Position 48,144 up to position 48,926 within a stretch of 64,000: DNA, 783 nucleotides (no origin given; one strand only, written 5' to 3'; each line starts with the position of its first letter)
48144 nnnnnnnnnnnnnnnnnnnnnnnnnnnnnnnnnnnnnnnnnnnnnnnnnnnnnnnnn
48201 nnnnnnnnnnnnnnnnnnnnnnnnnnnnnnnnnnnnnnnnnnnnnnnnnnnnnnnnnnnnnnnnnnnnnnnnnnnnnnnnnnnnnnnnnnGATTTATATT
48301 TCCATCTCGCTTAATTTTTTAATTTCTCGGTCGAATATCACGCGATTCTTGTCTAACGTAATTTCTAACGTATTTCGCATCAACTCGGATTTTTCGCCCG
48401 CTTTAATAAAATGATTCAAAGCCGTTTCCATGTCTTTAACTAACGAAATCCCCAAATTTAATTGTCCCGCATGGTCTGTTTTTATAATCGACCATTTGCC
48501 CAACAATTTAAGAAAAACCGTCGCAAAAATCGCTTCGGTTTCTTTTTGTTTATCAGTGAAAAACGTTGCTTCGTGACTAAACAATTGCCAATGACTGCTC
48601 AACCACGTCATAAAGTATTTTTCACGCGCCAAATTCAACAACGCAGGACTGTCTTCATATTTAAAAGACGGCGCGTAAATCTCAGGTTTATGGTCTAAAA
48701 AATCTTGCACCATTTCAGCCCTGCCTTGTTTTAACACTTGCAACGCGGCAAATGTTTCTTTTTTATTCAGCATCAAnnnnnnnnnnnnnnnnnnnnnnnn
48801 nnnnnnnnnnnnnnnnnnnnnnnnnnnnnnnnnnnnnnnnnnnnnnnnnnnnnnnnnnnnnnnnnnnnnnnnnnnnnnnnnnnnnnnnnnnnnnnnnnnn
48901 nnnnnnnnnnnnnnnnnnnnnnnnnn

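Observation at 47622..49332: Three-gene cassette of unknown function translationally chained to a higBA pair (candidate novel defence/addiction system)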

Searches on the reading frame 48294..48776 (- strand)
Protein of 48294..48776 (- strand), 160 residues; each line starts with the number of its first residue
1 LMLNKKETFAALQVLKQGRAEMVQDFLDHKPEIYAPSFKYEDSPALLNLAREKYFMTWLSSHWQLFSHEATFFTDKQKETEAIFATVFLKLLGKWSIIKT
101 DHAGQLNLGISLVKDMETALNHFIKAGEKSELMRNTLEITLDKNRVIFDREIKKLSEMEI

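Call 3: search_protein_families(library=pfam, proteins=[window:48294-48776:-], max_evalue=1)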
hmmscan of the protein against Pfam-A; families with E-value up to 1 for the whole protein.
window:48294-48776:- (160 aa): 1 family
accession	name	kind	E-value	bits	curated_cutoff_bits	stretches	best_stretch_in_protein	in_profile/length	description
PF06576.17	DUF1133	-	0.081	12.8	23.1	1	80-141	19-81/176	Protein of unknown function (DUF1133)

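Call 4: search_protein_families(library=padloc, proteins=[window:48294-48776:-], max_evalue=1)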
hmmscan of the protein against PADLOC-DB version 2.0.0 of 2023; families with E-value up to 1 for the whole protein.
window:48294-48776:- (160 aa): 0 families

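Call 5: search_protein_families(library=phrogs, proteins=[window:48294-48776:-], max_evalue=1)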
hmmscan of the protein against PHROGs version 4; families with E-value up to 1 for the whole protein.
window:48294-48776:- (160 aa): 0 families

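Call 6: search_protein_families(library=ncbifam, proteins=[window:48294-48776:-], max_evalue=1)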
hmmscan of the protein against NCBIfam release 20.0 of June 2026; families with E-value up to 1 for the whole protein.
window:48294-48776:- (160 aa): 0 families

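Call 10: find_homologous_proteins(query=window:48294-48773:-)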
Query window:48294-48773:- (159 aa): 58 proteins with E <= 0.001 among 74 candidates.
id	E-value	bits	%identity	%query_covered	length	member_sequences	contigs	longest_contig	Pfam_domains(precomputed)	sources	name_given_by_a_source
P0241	9.1e-95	332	95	100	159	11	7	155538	-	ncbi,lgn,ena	-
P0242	1.2e-90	319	92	100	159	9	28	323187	-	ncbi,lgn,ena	-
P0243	1.6e-84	299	88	99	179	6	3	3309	-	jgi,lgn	jgi:hypothetical protein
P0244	2.6e-84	298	85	99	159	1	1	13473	-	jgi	jgi:hypothetical protein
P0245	7.2e-83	294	82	100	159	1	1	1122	-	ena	-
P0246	3.5e-82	291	83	100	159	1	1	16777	-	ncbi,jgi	jgi:hypothetical protein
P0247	6.7e-82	291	81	100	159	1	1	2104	-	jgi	jgi:hypothetical protein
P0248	7.3e-81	287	81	99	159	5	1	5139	-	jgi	jgi:hypothetical protein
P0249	3.3e-80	285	81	100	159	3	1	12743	-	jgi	jgi:hypothetical protein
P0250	7.5e-80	284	80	100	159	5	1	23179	-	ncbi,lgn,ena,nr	ncbi:MAG: hypothetical protein EXR89_01875 [Methylococcaceae bacterium]|nr:hypothetical protein [Met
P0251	4.9e-79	281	81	100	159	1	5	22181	-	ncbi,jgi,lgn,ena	-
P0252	3.7e-78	278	81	99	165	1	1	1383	-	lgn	-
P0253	1.8e-75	270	78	96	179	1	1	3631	-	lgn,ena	-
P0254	3.0e-75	269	82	92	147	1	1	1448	-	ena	-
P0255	1.2e-74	267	82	93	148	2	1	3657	-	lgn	-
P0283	8.5e-57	209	61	98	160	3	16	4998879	-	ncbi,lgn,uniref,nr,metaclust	ncbi:hypothetical protein [Methylotuvimicrobium buryatense]|uniref:Uncharacterized protein n=1 Tax=M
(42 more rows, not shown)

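Call 11: find_encoding_contigs(protein=P0283, flank=8000, max_places=4)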
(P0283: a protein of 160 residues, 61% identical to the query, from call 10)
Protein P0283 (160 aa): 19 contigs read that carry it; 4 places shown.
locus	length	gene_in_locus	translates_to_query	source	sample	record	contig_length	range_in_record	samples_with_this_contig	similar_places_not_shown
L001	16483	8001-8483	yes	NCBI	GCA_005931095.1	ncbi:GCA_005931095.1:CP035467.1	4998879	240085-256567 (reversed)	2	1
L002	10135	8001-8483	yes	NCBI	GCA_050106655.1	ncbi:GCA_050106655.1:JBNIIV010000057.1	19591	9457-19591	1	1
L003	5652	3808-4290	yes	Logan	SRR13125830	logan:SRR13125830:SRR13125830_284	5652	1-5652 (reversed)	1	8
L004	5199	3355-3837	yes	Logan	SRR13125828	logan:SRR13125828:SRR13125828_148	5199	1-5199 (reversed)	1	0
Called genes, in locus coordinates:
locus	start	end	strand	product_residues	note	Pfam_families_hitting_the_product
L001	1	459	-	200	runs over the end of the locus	PF20538:DUF6753 (weak)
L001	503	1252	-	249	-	-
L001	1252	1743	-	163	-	-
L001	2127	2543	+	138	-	-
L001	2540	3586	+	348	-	-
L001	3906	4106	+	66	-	PF12728:HTH_17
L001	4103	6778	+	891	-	-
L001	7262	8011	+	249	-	-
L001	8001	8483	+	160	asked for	-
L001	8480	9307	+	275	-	-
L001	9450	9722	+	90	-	-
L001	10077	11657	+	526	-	PF03050:DDE_Tnp_IS66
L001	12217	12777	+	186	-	PF00239:Resolvase, PF00292:PAX (weak), PF02796:HTH_7, PF13542:HTH_Tnp_ISL3 (weak), PF13384:HTH_23 (weak), PF13518:HTH_28 (faint)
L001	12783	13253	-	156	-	-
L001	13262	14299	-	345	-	-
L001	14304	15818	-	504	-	-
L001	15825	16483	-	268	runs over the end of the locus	-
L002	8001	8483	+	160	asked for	-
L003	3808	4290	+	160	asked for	-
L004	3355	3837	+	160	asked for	-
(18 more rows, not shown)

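Call 12: find_encoding_contigs(protein=P0242, flank=8000, max_places=4)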
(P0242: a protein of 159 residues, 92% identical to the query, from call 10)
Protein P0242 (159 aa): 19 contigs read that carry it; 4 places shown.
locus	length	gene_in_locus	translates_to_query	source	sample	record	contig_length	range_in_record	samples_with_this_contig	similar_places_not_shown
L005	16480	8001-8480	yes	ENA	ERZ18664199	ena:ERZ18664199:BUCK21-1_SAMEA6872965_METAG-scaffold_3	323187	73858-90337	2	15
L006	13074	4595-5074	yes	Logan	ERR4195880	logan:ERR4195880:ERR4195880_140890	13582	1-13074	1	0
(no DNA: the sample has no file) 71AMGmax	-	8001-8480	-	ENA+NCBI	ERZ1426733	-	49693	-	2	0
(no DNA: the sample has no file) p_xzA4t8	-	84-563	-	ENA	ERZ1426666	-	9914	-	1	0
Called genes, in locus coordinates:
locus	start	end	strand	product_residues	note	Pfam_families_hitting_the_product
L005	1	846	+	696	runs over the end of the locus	PF13089:PP_kinase_N, PF02503:PP_kinase, PF17941:PP_kinase_C_1, PF13091:PLDc_2 (faint), PF13090:PP_kinase_C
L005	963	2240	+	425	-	PF07690:MFS_1, PF13000:Acatn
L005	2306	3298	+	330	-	PF00348:polyprenyl_synt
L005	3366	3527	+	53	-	-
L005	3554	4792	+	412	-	PF12221:HflK_N, PF01145:Band_7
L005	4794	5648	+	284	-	PF01145:Band_7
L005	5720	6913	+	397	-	PF13393:tRNA-synt_His, PF27460:HisZ_C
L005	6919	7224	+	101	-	PF13711:DUF4160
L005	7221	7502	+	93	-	PF10387:DUF2442 (weak)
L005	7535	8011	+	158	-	-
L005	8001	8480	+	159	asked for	-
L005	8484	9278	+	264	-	-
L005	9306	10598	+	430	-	PF00709:Adenylsucc_synt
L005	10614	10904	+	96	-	-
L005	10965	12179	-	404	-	PF00764:Arginosuc_synth, PF20979:Arginosuc_syn_C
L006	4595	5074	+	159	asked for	-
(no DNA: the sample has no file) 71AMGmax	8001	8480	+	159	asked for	-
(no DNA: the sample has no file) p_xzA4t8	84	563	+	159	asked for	-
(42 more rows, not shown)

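Call 22: search_solved_structures(query=A1, max_evalue=10)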
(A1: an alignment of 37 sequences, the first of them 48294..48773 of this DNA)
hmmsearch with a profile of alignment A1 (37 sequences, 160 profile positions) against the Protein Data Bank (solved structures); distinct sequences matched with E-value up to 10: 1.
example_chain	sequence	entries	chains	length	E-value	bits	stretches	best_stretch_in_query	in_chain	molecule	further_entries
7zjs_A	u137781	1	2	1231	9.9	9.2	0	64-108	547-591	Cohesin subunit SA-2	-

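Call 35: search_protein_families(library=pfam, alignment_id=A6, max_evalue=0.001)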
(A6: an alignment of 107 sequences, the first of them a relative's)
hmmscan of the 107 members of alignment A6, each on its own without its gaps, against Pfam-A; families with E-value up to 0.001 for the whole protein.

A. member 1, L001:3870-4106:+ (78 aa): 1 family
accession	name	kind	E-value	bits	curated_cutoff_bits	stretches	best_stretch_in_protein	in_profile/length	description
PF12728.13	HTH_17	-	3.1e-07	31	27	1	23-72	3-50/51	Helix-turn-helix domain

B. families by the number of members that match (of 107 scanned): 109 families (the first 25 are shown)
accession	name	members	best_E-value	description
PF10387.14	DUF2442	6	1.6e-18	Protein of unknown function (DUF2442)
PF13711.11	DUF4160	3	4.2e-17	Domain of unknown function (DUF4160)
PF13401.12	AAA_22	3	8.2e-09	AAA domain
PF13393.11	tRNA-synt_His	2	8.8e-121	Histidyl-tRNA synthetase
PF00005.33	ABC_tran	2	9.9e-40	ABC transporter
PF12040.14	DUF3526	2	5.2e-28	Domain of unknown function (DUF3526)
PF04548.22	AIG1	2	1.3e-23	AIG1 family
PF01926.29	MMR_HSR1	2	1.7e-17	50S ribosome-binding GTPase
PF05016.21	ParE_toxin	2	1.3e-16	ParE toxin of type II toxin-antitoxin system, parDE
PF01381.28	HTH_3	2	1.5e-10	Helix-turn-helix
PF00004.35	AAA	2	2e-10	ATPase family associated with various cellular activities (AAA)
PF03193.22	RsgA_GTPase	2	7.3e-07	RsgA GTPase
PF13560.12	HTH_31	2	7.4e-07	Helix-turn-helix domain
PF13304.12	AAA_21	2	1.3e-06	AAA domain, putative AbiEii toxin, Type IV TA system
PF02463.25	SMC_N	2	1.4e-05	RecF/RecN/SMC N terminal domain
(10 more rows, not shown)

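Call 36: search_protein_families(library=pfam, alignment_id=A7, max_evalue=0.001)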
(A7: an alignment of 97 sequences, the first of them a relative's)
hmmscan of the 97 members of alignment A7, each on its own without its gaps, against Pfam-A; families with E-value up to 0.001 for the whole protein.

A. member 1, L001:9450-9722:+ (90 aa): 0 families

B. families by the number of members that match (of 97 scanned): 122 families (the first 25 are shown)
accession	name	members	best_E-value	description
PF00709.27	Adenylsucc_synt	3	2.3e-183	Adenylosuccinate synthetase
PF03193.22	RsgA_GTPase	2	2.4e-48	RsgA GTPase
PF12784.13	PDDEXK_2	2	1.7e-40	PD-(D/E)XK nuclease family transposase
PF05685.18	Uma2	2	9e-33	Putative restriction endonuclease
PF00735.24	Septin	2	1.6e-10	Septin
PF01926.29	MMR_HSR1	2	2.7e-09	50S ribosome-binding GTPase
PF00005.33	ABC_tran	2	6.8e-05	ABC transporter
PF01960.23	ArgJ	1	6e-146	ArgJ family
PF00180.25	Iso_dh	1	9.9e-143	Isocitrate/isopropylmalate dehydrogenase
PF01264.26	Chorismate_synt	1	1e-139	Chorismate synthase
PF00275.25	EPSP_synthase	1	3.9e-110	EPSP synthase (3-phosphoshikimate 1-carboxyvinyltransferase)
PF20979.2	Arginosuc_syn_C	1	5.8e-81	Arginosuccinate synthase C-terminal domain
PF00563.25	EAL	1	1.3e-75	EAL domain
PF07992.20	Pyr_redox_2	1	1.5e-65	Pyridine nucleotide-disulphide oxidoreductase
PF00764.25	Arginosuc_synth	1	2.1e-64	Arginosuccinate synthase N-terminal HUP domain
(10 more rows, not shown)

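Call 37: predict_structure(alignment_id=A4)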
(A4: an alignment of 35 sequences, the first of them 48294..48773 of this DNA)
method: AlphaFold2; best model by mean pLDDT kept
length: 159 residues; sequences in the alignment: 35
mean_pLDDT: 69.9   pTM: 0.57
mean pLDDT of the five models: 69.9, 63.4, 59.9, 58.2, 57.3
residues with pLDDT >= 90: 0; 70-90: 102; 50-70: 54; < 50: 3
segments of 3 or more residues with pLDDT < 50: none
pLDDT, mean of each block of 10 residues (from residue 1): 70 77 67 58 72 72 79 76 73 57 63 70 64 72 76 72
secondary structure, 60 per line:
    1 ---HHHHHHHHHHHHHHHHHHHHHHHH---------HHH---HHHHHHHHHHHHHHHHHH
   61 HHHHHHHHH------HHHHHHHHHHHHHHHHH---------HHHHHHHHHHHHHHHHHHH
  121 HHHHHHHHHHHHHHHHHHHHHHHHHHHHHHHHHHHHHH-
elements in order: H4-27 H43-69 H76-92 H102-158

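Call 48: fold_search(model_id=the predicted structure, library=pdb)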
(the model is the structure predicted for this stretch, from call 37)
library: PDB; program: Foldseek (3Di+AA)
matches with E <= 10: 220; with E <= 0.001: 0
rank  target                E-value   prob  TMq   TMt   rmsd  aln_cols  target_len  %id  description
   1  9qwo_B                5.2e-01  0.23  0.27  0.27  12.2       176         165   14  Vinculin tail bound to paxillin LD2 (released 2025-04-23)
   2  4onr                  6.6e-01  0.72  0.42  0.44   7.9       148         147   15  Crystal structure of Borrelia burgdorferi decorin-binding protein DbpA (released 2014-07-09)
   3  9qwo_D                7.3e-01  0.18  0.27  0.26  12.2       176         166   14  Vinculin tail bound to paxillin LD2 (released 2025-04-23)
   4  3h2v_D                7.7e-01  0.18  0.27  0.26  13.1       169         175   14  Human raver1 RRM1 domain in complex with human vinculin tail domain Vt (released 2009-07-28)
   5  9uc5_A                1.0e+00  0.85  0.37  0.57   4.6        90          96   16  Mini-protein binder of N-terminal domain of nucleocapsid protein of SARS-CoV2 (released 2026-02-25)
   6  8zah_A                1.1e+00  0.16  0.22  0.16  16.4       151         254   14  Crystal structure of the channel protein CorA from Campylobacter jejuni (released 2024-06-19)
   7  9s9j                  1.2e+00  0.14  0.23  0.22  14.9       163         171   11  S. islandicus CdvB (closed) (released 2026-01-28)
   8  4pr9_A                1.3e+00  0.14  0.28  0.26  12.4       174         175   14  Human Vinculin (residues 891-1066) in complex with PIP (released 2014-12-10)
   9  5w93_A                1.3e+00  0.16  0.27  0.31  16.5       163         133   10  p130Cas complex with paxillin LD1 (released 2017-09-06)
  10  1qkr_A                1.3e+00  0.13  0.27  0.25  13.1       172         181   14  Crystal structure of the vinculin tail and a pathway for activation (released 2000-08-04)
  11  5l0d_C                1.5e+00  0.13  0.28  0.27  11.8       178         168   12  Human Metavinculin(residues 959-1130) in complex with PIP2 (released 2016-08-31)
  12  5l0f_A                1.5e+00  0.13  0.27  0.26  12.0       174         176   13  Human metavinculin quadruple mutant (residues 959-1134) (released 2016-08-31)
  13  4pr9_C                1.5e+00  0.13  0.27  0.26  12.0       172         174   14  Human Vinculin (residues 891-1066) in complex with PIP (released 2014-12-10)
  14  5l0c_A                1.5e+00  0.13  0.27  0.25  12.2       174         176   13  Human metavinculin (residues 959-1134) in complex with PIP2 (released 2016-08-31)
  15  3h2v_B                1.5e+00  0.12  0.28  0.27  13.1       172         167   14  Human raver1 RRM1 domain in complex with human vinculin tail domain Vt (released 2009-07-28)
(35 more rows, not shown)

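Call 53: search_protein_families(library=pfam, proteins=[L001:7262-8011:+], max_evalue=1)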
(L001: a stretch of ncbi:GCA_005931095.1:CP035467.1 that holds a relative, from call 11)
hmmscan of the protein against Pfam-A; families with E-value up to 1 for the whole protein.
L001:7262-8011:+ (249 aa): 2 families
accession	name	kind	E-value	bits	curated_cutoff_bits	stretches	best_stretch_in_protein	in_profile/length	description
PF13307.12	Helicase_C_2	-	0.14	12.6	25.3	1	135-221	4-91/170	Helicase C-terminal domain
PF08076.16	TetM_leader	-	0.23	11.7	25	1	4-12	17-25/28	Tetracycline resistance determinant leader peptide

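Call 67: search_protein_representatives(alignment_id=A4)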
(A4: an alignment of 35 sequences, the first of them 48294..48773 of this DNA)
Query: 35 sequences, 160 profile positions. Proteins with E-value up to 0.001 (for the whole library): 211; up to 1e-10: 110; up to 1e-30: 13. The best 150 are listed.
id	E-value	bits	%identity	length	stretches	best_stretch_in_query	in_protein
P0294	2.3e-65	235.4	-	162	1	1-157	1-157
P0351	1.3e-53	197.3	-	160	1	1-156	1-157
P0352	7.4e-52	191.6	-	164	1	4-159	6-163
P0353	3.3e-50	186.2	-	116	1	1-113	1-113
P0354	1.5e-48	180.8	-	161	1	1-159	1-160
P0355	5.0e-46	172.6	-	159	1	11-158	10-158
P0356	5.3e-46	172.5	-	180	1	9-158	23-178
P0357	7.0e-45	168.9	-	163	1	6-156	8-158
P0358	3.2e-44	166.7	-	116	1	45-159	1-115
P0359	4.1e-36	140.4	-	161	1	1-158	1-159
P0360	3.2e-32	127.8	-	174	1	2-157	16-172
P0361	7.9e-32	126.5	-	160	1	3-159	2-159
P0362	2.2e-31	125.0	-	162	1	8-155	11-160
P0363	1.7e-29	118.9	-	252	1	9-156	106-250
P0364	1.7e-29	118.9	-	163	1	4-157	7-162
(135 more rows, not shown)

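Call 71: search_protein_families(library=padloc, alignment_id=A6, max_evalue=0.00001)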
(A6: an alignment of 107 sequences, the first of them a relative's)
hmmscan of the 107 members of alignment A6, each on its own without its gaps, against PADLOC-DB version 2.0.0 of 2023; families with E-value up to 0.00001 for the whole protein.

A. member 1, L001:3870-4106:+ (78 aa): 0 families

B. families by the number of members that match (of 107 scanned): 93 families (the first 25 are shown)
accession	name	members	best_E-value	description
PDLC04135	mad3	2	1.4e-30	mads_3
PDLC04140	mad8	2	2.6e-12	mads_8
PDLC03841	LeoBC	2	3.3e-10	-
PDLC02980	AriA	2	7.2e-07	-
PDLC03361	MTase_II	1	6.5e-221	Type II methyltransferase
PDLC03733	oMTase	1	6.6e-221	orphan methyltransferase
PDLC02653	DrmMII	1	8.3e-115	DrmMII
PDLC03272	MTase_II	1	3.3e-95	Type II methyltransferase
PDLC03242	MTase_II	1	4.9e-53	Type II methyltransferase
PDLC03716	oMTase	1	2e-52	orphan methyltransferase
PDLC03378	MTase_II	1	9.1e-49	Type II methyltransferase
PDLC03217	MTase_II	1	1.5e-47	Type II methyltransferase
PDLC00034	DruM2|DruM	1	2.8e-47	DNA cytosine methylase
PDLC03234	MTase_II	1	4.3e-37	Type II methyltransferase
PDLC00026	DruM2|DruM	1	2.2e-36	DNA cytosine methylase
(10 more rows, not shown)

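Call 72: search_protein_families(library=padloc, alignment_id=A7, max_evalue=0.00001)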
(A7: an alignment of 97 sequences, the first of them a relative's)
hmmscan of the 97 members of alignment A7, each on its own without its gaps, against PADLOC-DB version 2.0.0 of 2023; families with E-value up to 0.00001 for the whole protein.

A. member 1, L001:9450-9722:+ (90 aa): 0 families

B. families by the number of members that match (of 97 scanned): 196 families (the first 25 are shown)
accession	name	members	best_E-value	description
PDLC04835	PDC-S03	2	8.6e-84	-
PDLC04833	PDC-S03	2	5.2e-37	-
PDLC04832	PDC-S03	2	3.6e-16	-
PDLC04834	PDC-S03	2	3.5e-10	-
PDLC04134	mad2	2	1.9e-06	mads_2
PDLC02621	DrmD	1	0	DrmD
PDLC02638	DrmMI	1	0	DrmMI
PDLC02643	DrmMI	1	0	DrmMI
PDLC02640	DrmMI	1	0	DrmMI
PDLC02639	DrmMI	1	6.3e-304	DrmMI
PDLC02572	DrmA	1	3.4e-193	DrmA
PDLC02632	DrmD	1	3e-154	DrmD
PDLC02618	DrmD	1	2.1e-145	DrmD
PDLC03618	REase_MTase_IIG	1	6.2e-140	Type IIG restriction enzyme-methyltransferase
PDLC02633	DrmD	1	8.7e-136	DrmD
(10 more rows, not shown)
